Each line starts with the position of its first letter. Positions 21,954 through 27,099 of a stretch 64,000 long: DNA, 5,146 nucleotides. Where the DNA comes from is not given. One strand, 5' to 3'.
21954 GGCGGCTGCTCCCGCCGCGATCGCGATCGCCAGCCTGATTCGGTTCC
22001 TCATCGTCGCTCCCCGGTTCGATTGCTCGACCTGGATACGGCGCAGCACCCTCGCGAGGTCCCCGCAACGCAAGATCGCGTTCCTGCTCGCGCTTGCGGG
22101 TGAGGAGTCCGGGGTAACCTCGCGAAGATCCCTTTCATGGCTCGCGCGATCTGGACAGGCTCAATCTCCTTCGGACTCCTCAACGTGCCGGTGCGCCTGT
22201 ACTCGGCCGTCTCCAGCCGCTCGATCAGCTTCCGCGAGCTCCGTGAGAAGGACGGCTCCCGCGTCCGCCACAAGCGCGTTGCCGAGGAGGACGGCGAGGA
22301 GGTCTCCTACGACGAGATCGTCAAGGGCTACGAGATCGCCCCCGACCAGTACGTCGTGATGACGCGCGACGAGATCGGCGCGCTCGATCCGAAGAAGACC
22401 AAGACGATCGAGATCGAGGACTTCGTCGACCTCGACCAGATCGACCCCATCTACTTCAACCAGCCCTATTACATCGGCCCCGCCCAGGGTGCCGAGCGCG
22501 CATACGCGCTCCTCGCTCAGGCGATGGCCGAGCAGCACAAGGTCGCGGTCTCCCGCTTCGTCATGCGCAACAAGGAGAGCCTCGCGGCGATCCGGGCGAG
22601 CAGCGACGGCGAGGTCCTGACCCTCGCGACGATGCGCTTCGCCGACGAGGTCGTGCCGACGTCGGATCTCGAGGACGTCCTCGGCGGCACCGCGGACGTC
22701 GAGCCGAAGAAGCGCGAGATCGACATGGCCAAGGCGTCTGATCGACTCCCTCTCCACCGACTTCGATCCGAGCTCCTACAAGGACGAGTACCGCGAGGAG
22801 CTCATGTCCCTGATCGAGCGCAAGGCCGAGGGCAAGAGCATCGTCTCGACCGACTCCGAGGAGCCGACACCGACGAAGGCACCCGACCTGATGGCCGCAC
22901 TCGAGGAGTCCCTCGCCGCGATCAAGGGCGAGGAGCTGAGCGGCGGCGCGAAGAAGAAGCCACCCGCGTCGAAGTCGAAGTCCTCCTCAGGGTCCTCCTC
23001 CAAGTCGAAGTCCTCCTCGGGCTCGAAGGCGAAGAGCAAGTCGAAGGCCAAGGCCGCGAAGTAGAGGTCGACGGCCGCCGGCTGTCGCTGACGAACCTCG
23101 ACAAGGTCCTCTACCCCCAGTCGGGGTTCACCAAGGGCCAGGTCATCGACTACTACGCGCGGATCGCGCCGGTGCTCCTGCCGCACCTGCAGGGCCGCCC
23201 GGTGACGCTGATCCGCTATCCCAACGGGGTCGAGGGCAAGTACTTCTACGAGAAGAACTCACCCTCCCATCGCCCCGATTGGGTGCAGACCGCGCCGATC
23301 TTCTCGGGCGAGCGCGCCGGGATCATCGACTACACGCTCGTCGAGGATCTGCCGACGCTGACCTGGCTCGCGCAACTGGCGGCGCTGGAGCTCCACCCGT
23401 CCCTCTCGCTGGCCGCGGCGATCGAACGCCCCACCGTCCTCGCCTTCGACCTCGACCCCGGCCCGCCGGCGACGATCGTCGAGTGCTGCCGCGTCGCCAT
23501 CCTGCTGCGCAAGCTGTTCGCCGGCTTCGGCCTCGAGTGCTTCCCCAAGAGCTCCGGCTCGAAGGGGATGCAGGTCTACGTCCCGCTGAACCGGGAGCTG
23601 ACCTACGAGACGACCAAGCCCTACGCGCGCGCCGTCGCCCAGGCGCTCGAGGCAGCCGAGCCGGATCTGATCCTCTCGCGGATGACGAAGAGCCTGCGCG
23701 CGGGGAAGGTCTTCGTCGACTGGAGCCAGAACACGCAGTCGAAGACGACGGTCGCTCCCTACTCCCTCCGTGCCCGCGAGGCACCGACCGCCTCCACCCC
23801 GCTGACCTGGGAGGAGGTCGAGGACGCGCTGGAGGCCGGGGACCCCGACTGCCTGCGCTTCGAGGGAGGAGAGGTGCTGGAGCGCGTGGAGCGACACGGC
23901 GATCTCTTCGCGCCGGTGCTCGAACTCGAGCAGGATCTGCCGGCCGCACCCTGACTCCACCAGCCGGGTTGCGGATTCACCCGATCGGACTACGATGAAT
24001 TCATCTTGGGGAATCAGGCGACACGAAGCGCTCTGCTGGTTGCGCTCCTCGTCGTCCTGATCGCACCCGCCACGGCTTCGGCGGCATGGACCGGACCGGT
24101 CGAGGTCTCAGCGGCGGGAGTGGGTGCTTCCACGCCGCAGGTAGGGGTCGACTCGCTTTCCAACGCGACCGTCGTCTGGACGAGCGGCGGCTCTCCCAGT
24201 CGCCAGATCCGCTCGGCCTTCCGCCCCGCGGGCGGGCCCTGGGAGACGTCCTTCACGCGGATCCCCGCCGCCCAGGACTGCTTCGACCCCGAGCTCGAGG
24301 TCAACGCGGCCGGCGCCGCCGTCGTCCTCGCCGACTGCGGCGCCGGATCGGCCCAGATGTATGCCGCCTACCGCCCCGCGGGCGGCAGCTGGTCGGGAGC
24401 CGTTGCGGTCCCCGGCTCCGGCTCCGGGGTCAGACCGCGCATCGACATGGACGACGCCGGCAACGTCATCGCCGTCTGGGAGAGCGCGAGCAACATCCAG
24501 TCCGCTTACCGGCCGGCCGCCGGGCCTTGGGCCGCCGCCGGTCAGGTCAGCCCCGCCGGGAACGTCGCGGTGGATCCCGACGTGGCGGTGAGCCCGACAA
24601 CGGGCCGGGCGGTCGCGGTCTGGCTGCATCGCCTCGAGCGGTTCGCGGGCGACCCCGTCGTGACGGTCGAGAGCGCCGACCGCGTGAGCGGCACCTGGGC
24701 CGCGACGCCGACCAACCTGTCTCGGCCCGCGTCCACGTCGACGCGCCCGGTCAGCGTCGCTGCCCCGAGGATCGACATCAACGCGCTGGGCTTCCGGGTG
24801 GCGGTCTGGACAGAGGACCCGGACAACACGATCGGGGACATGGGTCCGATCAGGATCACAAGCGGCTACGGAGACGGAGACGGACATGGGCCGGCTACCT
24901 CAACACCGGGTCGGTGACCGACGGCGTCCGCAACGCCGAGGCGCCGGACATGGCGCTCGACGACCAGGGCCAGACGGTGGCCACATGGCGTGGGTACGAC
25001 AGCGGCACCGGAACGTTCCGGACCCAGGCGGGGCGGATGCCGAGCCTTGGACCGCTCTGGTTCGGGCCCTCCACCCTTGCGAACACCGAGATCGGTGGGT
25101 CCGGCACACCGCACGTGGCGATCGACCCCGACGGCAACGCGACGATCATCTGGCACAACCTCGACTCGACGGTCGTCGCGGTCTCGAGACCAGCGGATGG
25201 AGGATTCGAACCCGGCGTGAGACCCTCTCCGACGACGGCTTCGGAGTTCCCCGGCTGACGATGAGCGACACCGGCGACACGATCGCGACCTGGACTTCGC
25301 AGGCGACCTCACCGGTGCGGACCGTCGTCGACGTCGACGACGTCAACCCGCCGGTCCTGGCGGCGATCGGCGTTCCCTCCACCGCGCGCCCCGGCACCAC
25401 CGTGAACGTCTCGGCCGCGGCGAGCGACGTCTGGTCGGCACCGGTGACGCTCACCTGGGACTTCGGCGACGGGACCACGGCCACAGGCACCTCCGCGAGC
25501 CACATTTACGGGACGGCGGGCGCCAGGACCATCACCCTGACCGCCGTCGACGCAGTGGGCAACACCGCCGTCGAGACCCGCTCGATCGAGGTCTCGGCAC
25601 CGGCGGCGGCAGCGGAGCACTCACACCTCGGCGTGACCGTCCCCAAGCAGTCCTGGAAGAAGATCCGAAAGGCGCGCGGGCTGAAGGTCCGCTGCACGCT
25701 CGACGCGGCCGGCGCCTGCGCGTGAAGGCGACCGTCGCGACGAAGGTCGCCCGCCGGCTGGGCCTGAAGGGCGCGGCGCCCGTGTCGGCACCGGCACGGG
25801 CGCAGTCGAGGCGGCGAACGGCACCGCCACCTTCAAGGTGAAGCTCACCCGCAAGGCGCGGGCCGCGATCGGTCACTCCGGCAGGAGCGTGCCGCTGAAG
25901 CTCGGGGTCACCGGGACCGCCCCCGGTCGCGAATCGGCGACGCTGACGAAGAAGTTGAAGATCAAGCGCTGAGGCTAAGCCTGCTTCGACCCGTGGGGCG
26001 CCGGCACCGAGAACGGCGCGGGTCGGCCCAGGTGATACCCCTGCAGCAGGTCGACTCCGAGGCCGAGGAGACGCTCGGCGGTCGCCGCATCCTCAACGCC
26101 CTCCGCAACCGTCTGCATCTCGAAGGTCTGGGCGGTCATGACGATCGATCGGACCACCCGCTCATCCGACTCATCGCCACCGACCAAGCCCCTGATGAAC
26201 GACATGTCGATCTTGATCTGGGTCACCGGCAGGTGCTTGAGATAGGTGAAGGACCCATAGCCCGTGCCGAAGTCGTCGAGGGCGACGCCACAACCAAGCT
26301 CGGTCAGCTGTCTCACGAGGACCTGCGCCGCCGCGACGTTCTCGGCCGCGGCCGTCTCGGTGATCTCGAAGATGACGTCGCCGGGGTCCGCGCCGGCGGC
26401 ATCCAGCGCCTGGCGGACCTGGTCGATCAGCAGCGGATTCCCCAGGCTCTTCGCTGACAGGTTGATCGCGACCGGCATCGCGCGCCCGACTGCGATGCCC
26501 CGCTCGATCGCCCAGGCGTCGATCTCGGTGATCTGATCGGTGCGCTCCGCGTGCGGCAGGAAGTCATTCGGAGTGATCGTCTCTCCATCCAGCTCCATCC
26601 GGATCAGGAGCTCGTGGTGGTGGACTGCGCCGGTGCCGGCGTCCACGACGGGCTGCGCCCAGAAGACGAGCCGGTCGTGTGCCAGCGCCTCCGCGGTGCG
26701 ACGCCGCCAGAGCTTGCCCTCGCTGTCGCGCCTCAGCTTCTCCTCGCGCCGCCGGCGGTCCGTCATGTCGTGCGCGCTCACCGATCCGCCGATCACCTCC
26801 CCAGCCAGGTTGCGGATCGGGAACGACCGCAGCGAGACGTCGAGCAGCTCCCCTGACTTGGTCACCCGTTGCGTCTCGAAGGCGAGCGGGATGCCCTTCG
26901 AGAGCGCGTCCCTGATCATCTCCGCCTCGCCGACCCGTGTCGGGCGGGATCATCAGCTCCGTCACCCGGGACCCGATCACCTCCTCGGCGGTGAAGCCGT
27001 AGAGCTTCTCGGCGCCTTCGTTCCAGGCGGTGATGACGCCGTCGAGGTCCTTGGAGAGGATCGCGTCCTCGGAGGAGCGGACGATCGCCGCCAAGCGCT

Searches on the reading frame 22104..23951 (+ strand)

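Call 87: search_protein_families(library=pfam, proteins=[window:22104-23951:+], max_evalue=0.00001)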
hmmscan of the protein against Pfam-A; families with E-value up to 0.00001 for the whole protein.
window:22104-23951:+ (616 aa): 2 families
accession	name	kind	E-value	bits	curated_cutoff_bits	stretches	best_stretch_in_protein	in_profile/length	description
PF21686.3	LigD_Prim-Pol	-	1.3e-85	287.4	27.4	1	343-602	1-254/254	LigD, primase-polymerase domain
PF02735.22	Ku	-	8.8e-51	172.9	25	1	22-208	1-190/190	Ku70/Ku80 beta-barrel domain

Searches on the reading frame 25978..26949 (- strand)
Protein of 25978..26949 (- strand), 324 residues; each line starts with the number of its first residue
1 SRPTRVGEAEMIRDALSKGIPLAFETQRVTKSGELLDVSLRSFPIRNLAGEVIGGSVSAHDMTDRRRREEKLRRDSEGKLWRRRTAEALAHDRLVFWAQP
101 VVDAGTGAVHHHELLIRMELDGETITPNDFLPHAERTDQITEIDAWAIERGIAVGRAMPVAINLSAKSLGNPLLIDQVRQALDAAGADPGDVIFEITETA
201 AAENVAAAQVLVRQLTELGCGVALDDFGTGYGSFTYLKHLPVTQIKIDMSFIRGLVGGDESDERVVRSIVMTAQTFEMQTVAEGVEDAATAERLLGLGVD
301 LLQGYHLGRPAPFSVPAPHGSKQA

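Call 88: search_protein_families(library=pfam, proteins=[window:25978-26949:-], max_evalue=0.00001)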
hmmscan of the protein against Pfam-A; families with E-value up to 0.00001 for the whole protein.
window:25978-26949:- (324 aa): 1 family
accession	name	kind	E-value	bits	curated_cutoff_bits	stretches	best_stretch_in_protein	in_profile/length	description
PF00563.25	EAL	-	3.6e-63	213.5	31.3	1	84-310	3-236/236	EAL domain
